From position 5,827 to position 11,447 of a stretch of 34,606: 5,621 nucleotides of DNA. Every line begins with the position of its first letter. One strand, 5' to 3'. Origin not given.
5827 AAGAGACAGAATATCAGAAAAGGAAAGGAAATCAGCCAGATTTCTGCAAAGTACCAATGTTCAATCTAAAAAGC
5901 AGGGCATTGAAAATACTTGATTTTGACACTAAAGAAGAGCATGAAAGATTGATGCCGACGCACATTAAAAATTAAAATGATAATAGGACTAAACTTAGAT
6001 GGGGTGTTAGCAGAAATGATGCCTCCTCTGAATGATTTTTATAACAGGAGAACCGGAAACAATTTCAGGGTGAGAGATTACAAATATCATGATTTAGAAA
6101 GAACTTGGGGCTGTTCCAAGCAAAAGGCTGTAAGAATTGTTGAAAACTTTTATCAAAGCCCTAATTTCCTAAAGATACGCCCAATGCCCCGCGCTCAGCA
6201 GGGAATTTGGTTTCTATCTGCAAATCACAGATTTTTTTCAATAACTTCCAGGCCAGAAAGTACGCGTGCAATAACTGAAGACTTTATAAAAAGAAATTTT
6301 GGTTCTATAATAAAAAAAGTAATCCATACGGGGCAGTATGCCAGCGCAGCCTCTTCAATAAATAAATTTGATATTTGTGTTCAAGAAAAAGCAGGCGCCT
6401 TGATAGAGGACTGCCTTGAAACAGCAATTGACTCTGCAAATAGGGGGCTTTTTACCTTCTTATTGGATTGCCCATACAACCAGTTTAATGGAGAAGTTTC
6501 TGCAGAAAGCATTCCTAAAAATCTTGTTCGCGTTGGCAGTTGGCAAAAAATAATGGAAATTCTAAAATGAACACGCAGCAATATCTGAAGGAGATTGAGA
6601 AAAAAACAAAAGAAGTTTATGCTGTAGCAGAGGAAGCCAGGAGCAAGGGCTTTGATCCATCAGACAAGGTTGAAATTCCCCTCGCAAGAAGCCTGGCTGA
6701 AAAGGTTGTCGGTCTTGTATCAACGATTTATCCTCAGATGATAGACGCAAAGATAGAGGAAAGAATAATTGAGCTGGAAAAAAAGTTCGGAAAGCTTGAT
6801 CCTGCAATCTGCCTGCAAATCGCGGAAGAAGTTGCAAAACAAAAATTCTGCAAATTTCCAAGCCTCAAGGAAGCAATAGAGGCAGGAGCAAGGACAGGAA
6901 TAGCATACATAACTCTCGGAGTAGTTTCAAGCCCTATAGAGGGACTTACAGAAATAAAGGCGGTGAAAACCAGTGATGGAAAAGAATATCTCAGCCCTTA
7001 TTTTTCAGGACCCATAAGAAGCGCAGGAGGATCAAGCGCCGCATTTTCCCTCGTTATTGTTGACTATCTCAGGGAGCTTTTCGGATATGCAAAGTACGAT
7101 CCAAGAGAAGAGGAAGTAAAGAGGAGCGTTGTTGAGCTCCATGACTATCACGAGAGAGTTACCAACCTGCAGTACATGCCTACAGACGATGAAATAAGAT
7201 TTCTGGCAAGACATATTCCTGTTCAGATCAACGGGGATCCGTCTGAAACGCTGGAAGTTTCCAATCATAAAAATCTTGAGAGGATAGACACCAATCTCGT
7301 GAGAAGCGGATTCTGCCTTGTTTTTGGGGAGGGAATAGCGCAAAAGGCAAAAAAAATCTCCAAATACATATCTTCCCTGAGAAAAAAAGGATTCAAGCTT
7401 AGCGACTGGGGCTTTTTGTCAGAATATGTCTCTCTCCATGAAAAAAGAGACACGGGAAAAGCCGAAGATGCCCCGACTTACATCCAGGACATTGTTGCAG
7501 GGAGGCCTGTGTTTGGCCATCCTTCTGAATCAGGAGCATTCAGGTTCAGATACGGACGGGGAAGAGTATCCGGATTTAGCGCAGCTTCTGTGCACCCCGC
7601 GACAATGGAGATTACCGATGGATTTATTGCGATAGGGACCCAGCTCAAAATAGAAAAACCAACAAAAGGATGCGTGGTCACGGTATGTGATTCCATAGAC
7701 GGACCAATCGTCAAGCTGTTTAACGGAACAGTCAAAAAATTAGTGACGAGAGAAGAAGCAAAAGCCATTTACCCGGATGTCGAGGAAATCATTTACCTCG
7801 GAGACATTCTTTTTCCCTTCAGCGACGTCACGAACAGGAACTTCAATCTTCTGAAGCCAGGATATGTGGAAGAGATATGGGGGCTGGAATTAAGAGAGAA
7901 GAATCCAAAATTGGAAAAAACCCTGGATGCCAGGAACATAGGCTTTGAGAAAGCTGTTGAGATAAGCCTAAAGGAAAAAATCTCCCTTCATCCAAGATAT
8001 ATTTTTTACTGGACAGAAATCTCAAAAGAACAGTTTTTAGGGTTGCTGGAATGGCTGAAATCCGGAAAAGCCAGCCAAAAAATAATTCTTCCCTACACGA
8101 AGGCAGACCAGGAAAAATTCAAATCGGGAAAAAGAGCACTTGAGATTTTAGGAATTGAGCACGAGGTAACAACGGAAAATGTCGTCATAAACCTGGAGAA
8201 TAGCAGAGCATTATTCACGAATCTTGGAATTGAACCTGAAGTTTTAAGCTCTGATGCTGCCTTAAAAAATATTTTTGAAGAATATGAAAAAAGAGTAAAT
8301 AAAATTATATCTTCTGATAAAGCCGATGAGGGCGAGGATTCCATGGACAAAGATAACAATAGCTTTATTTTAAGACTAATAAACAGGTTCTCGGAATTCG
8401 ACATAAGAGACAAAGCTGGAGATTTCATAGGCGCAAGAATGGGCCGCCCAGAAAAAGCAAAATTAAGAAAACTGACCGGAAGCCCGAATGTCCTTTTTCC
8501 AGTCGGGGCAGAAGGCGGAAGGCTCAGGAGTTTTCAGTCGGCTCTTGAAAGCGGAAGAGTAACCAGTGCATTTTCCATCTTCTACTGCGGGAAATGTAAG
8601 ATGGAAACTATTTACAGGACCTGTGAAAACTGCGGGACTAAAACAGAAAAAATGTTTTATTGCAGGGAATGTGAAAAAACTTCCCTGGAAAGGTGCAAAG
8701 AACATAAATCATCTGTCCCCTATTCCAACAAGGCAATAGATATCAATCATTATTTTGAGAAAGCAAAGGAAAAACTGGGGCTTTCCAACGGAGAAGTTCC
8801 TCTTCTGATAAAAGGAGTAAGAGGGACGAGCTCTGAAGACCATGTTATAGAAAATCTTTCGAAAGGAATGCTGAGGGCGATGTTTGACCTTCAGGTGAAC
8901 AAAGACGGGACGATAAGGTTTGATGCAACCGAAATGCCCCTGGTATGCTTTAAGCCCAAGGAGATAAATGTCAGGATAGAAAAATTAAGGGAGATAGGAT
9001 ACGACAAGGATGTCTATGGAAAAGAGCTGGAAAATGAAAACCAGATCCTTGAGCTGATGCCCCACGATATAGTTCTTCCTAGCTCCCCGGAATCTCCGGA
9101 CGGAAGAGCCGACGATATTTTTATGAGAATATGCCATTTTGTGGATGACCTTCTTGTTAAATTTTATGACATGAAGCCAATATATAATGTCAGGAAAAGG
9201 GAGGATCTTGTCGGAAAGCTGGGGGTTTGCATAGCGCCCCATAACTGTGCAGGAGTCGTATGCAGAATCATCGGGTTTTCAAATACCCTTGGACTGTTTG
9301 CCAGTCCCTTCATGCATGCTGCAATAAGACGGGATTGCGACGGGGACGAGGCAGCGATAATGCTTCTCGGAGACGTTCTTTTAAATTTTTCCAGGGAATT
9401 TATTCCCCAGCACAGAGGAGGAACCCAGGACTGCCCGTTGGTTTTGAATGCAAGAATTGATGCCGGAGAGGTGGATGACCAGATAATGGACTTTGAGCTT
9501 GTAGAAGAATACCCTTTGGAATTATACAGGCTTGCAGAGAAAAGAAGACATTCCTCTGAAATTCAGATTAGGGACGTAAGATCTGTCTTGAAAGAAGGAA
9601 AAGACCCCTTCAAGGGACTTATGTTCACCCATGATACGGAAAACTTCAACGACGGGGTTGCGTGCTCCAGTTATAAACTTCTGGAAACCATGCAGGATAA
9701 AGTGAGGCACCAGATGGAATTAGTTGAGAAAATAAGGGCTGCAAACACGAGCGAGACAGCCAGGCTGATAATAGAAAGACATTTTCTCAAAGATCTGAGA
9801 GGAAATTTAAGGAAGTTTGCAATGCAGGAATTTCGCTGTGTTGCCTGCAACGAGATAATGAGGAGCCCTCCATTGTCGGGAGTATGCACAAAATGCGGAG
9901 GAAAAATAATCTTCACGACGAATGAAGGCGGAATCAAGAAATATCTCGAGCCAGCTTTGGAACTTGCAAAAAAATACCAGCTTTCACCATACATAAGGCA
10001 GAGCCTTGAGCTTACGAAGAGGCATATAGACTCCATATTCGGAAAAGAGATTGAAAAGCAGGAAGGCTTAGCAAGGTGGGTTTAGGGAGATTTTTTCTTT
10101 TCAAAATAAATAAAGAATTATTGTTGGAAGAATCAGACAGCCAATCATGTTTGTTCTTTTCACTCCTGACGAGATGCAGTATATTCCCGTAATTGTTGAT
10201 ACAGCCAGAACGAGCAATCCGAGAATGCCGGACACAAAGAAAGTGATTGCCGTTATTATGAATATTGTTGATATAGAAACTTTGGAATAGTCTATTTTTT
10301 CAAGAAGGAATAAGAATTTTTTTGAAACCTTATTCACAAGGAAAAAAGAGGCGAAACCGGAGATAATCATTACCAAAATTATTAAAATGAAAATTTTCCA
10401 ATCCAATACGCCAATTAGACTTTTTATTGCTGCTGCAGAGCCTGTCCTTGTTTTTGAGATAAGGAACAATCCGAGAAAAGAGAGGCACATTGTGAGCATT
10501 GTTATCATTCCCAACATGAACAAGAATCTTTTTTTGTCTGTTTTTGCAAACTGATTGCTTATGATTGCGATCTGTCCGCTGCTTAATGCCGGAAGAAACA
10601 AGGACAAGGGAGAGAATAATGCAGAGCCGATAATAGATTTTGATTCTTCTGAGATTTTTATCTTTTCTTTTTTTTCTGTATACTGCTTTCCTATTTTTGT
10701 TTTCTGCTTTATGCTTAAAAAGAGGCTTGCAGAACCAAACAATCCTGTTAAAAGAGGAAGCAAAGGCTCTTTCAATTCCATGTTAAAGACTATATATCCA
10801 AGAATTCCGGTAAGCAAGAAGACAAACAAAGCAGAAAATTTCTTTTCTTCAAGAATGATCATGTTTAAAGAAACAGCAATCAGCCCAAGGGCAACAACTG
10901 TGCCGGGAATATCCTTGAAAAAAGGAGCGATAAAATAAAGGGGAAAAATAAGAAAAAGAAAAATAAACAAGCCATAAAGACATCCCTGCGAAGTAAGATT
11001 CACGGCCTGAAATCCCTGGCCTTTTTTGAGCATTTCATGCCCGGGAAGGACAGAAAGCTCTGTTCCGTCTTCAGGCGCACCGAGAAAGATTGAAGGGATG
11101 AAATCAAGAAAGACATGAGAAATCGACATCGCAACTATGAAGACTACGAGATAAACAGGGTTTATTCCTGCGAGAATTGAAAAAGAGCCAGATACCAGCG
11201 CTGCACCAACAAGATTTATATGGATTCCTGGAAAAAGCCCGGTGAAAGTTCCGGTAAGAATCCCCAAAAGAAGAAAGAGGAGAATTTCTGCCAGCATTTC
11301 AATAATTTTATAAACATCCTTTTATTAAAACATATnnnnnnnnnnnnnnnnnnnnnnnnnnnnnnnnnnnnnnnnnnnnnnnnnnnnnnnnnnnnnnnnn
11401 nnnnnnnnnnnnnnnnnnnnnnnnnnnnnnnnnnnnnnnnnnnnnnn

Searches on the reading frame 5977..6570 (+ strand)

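Call 6: search_protein_families(library=pfam, proteins=[window:5977-6570:+], max_evalue=0.01)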
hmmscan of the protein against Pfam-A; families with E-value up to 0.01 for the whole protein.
window:5977-6570:+ (197 aa): 1 family
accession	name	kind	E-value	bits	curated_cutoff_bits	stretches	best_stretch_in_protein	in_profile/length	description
PF06941.18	NT5C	-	2.3e-05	24.8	24.8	1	1-95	2-94/180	5' nucleotidase, deoxy (Pyrimidine), cytosolic type C protein (NT5C)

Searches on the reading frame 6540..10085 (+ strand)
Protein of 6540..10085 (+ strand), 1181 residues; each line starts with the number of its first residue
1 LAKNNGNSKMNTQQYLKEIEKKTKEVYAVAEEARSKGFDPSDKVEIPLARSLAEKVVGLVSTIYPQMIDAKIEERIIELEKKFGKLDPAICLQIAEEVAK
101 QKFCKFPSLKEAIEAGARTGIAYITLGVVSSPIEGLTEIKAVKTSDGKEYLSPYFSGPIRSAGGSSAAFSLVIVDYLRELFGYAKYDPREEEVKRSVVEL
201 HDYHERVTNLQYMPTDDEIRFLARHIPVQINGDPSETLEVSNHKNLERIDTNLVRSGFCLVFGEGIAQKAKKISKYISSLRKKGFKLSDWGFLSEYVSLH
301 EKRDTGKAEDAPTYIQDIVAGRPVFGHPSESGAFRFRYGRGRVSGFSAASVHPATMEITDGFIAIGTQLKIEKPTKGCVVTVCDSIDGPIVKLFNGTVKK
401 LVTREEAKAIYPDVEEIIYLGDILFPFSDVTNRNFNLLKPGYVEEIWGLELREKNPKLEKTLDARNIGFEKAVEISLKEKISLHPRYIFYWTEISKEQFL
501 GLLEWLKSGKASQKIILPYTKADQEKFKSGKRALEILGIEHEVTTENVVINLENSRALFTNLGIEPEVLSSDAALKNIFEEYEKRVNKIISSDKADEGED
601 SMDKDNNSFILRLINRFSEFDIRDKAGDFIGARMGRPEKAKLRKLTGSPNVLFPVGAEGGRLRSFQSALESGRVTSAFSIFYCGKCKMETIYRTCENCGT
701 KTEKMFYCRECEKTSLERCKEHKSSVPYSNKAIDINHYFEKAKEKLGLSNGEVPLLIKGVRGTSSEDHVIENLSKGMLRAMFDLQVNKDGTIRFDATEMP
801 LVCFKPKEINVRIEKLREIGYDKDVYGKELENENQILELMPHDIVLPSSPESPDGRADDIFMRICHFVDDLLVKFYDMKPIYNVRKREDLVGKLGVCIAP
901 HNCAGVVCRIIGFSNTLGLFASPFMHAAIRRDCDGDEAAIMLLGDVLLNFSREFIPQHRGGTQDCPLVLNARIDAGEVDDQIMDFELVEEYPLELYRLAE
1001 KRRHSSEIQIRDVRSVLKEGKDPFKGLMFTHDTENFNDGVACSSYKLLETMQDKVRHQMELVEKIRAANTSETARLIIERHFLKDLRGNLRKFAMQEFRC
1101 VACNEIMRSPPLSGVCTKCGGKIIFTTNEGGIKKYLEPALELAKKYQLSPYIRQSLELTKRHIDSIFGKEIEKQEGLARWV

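Call 6: search_protein_families(library=pfam, proteins=[window:6540-10085:+], max_evalue=0.01)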
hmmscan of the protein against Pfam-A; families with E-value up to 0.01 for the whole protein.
window:6540-10085:+ (1181 aa): 4 families
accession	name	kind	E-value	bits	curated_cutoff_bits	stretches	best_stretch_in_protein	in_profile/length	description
PF24844.1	PolC_DP2_central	-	1.5e-103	347.1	24.3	1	309-713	9-368/372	DNA polymerase II large subunit DP2, central domain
PF24846.1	PolC_DP2_cat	-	1.8e-103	346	24.3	1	757-1054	8-299/299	DNA polymerase II large subunit DP2, catalytic domain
PF03833.19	PolC_DP2_N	-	2.2e-82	276.7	24.3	1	14-297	1-269/271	DNA polymerase II large subunit DP2, N-terminal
PF22912.2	zf-DPOE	-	0.0075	16.8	21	1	1095-1148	2-53/58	Zinc finger domain of DNA polymerase-epsilon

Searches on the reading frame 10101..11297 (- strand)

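Call 6: search_protein_families(library=pfam, proteins=[window:10101-11297:-], max_evalue=0.01)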
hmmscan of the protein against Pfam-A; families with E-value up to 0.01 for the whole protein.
window:10101-11297:- (398 aa): 1 family
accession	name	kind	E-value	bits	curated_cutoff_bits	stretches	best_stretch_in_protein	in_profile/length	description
PF01970.21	TctA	-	2.3e-40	139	28.9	1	6-385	1-422/423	Tripartite tricarboxylate transporter TctA family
